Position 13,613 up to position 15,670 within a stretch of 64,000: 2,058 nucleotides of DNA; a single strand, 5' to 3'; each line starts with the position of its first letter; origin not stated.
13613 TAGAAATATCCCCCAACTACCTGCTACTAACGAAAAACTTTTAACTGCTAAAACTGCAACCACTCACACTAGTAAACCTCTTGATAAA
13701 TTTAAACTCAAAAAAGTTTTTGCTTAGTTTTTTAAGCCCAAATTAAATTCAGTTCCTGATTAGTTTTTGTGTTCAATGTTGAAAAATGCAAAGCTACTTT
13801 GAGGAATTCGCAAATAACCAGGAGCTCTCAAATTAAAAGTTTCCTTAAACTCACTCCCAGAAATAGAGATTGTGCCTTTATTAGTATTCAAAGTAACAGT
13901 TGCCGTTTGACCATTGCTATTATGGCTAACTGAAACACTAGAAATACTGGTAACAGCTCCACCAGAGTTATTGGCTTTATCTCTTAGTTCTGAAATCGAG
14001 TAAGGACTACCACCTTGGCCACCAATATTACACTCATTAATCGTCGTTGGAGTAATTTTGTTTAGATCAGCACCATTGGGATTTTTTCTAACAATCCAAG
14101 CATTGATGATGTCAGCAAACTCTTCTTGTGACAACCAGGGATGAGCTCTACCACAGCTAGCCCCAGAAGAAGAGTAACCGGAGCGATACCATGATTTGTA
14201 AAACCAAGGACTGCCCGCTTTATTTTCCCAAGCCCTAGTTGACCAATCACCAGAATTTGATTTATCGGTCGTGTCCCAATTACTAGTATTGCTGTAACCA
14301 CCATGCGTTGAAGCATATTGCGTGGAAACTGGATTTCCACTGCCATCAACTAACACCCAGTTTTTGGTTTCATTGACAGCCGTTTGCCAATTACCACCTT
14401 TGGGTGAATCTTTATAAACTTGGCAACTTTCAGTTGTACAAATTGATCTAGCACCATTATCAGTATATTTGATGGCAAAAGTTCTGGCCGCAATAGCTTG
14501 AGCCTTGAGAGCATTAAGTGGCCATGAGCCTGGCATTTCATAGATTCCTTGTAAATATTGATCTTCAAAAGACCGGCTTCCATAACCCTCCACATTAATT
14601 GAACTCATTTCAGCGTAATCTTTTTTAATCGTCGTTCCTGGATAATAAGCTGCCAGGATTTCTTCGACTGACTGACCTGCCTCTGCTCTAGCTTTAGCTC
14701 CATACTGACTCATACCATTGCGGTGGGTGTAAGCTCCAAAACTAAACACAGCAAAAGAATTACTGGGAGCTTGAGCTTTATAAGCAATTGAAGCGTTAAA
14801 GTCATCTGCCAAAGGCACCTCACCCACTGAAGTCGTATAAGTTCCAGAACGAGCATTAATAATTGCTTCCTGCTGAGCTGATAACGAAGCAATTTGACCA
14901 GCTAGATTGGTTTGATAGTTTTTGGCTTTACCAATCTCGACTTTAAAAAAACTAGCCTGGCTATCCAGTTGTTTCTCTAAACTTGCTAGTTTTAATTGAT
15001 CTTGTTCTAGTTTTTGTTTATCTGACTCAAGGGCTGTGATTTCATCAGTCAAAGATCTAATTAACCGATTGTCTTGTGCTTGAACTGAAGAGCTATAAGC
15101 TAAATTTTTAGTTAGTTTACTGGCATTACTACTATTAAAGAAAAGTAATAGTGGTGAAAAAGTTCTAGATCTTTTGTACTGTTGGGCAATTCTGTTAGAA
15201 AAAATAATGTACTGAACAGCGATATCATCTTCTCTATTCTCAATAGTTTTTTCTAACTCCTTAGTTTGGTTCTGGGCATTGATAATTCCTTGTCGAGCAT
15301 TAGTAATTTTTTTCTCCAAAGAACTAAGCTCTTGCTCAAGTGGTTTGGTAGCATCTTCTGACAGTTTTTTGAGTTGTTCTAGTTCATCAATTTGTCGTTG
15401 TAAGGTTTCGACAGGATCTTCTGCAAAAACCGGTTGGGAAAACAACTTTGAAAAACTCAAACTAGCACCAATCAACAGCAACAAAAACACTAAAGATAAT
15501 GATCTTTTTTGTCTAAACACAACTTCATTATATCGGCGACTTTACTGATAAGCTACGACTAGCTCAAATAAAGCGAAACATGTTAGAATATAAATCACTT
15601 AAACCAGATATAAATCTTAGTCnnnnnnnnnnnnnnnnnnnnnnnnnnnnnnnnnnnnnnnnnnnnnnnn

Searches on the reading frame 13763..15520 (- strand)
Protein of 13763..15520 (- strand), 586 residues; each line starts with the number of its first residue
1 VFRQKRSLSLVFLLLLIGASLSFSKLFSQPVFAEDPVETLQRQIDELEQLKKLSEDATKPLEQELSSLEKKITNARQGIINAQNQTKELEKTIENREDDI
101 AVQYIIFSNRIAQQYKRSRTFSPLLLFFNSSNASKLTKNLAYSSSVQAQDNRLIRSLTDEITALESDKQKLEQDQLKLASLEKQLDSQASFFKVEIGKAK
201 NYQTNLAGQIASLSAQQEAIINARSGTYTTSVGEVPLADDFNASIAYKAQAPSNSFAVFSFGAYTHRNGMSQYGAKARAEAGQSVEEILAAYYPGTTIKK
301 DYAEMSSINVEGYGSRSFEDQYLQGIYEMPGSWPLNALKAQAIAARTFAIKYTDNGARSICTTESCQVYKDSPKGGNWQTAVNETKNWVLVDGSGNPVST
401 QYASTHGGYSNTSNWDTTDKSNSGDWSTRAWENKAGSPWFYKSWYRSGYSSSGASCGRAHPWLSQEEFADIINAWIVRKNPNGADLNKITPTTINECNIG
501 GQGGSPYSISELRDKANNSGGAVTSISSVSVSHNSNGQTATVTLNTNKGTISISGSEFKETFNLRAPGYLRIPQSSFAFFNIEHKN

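Call 34: search_protein_families(library=pfam, proteins=[window:13763-15520:-])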
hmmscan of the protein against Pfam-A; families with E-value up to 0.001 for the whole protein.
window:13763-15520:- (586 aa): 1 family
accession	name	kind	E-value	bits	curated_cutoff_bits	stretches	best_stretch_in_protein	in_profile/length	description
PF08486.15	SpoIID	-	9.9e-16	58.6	23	1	321-390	15-95/97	Stage II sporulation protein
